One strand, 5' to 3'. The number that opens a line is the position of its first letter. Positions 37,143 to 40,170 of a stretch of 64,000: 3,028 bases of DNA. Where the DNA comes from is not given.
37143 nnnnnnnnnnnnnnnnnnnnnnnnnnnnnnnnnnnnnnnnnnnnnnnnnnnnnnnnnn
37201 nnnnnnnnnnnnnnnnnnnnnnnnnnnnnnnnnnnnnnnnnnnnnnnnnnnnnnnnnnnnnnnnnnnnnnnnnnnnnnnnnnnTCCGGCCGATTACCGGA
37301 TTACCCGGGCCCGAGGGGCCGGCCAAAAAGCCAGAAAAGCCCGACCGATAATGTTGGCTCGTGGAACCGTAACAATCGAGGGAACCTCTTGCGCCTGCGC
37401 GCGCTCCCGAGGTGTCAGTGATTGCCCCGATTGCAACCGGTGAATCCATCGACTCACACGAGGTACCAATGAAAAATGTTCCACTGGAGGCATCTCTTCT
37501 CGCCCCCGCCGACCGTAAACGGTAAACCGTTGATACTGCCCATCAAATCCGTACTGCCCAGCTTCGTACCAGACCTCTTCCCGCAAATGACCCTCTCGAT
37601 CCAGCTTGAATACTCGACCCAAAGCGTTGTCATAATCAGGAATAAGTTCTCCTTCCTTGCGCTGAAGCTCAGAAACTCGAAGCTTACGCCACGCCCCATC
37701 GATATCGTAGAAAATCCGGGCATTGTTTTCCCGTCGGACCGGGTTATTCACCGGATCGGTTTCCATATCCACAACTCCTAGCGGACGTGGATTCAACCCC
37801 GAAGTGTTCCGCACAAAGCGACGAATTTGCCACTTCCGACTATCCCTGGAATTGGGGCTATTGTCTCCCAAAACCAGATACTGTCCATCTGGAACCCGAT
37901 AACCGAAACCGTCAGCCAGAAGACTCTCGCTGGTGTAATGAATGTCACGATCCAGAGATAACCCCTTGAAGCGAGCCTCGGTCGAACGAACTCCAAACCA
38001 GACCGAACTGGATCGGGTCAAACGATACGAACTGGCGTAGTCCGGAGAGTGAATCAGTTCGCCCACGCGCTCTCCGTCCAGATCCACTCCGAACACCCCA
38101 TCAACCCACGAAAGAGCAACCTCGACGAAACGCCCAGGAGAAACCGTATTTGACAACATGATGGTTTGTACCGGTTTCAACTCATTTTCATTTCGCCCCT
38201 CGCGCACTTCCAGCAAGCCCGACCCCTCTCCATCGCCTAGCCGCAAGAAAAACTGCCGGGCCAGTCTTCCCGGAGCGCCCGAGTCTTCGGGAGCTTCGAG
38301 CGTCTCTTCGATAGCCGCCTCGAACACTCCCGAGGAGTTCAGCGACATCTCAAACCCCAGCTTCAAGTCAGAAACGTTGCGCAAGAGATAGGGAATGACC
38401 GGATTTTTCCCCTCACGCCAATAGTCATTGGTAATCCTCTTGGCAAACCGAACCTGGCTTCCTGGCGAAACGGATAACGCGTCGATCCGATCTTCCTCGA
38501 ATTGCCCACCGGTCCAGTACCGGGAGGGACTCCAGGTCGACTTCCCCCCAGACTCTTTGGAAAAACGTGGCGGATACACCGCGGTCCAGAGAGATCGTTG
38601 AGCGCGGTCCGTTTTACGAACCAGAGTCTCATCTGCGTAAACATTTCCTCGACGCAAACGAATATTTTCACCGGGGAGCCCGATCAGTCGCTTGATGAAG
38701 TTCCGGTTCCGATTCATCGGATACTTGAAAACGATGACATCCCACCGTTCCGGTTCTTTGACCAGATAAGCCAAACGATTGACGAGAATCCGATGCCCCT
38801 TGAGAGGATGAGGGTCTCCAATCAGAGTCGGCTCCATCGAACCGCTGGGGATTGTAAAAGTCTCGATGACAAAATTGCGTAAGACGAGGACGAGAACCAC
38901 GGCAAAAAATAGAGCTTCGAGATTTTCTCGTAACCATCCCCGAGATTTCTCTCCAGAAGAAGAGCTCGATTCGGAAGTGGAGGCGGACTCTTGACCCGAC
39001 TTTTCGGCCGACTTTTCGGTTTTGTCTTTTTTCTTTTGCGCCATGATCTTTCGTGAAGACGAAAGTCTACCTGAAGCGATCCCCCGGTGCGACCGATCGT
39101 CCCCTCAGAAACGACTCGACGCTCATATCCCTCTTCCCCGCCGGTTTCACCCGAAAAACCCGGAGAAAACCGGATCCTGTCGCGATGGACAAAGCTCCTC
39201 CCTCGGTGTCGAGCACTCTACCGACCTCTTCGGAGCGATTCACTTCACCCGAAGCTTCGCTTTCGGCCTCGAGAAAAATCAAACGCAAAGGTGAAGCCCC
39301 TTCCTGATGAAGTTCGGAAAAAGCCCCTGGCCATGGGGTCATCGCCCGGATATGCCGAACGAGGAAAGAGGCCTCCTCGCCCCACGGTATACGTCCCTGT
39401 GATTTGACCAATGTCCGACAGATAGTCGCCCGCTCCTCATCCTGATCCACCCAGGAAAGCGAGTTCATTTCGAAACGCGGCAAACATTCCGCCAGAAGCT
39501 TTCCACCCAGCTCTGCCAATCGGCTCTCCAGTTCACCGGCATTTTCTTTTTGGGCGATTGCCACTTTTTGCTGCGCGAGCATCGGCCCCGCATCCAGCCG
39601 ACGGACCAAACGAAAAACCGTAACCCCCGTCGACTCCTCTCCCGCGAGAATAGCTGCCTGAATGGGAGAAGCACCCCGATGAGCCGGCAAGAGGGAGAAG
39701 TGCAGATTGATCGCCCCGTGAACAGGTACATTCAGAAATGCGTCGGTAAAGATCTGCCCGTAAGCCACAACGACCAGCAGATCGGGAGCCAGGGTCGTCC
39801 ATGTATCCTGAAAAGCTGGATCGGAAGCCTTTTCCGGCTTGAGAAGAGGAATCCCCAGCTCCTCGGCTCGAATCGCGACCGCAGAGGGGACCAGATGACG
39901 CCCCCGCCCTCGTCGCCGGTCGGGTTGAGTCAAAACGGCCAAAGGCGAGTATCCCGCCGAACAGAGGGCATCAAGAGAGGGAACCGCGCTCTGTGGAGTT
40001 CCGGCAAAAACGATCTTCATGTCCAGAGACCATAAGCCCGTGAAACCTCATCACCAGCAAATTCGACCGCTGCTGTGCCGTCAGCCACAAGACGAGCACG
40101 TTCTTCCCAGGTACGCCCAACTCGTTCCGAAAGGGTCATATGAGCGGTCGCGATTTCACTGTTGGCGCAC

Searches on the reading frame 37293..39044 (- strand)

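Call 41: search_protein_families(library=pfam, proteins=[window:37293-39044:-], max_evalue=0.00001)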
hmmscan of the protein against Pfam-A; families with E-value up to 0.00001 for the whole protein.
window:37293-39044:- (583 aa): 1 family
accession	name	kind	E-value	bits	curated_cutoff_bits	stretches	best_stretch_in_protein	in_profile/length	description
PF10502.14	Peptidase_S26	-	2.5e-35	122.3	22.9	1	39-147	2-104/168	Signal peptidase, peptidase S26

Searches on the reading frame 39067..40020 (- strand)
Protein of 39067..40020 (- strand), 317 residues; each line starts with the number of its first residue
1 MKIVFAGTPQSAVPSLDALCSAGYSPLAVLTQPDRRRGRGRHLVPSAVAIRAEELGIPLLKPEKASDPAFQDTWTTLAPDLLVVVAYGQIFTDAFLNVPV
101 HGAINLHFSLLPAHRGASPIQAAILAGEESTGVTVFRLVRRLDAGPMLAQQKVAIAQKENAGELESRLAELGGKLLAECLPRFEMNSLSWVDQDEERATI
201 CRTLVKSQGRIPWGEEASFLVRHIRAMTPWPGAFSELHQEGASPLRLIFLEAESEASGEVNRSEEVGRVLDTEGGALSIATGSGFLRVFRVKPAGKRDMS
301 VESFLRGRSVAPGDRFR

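Call 41: search_protein_families(library=pfam, proteins=[window:39067-40020:-], max_evalue=0.00001)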
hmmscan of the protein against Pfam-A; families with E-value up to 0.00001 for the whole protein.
window:39067-40020:- (317 aa): 2 families
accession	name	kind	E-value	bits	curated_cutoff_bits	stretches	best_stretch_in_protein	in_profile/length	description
PF00551.24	Formyl_trans_N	-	8e-38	130.4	26.1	1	1-178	1-179/181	Formyl transferase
PF02911.23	Formyl_trans_C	-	1.6e-17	64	21.1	1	205-308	3-99/100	Formyl transferase, C-terminal domain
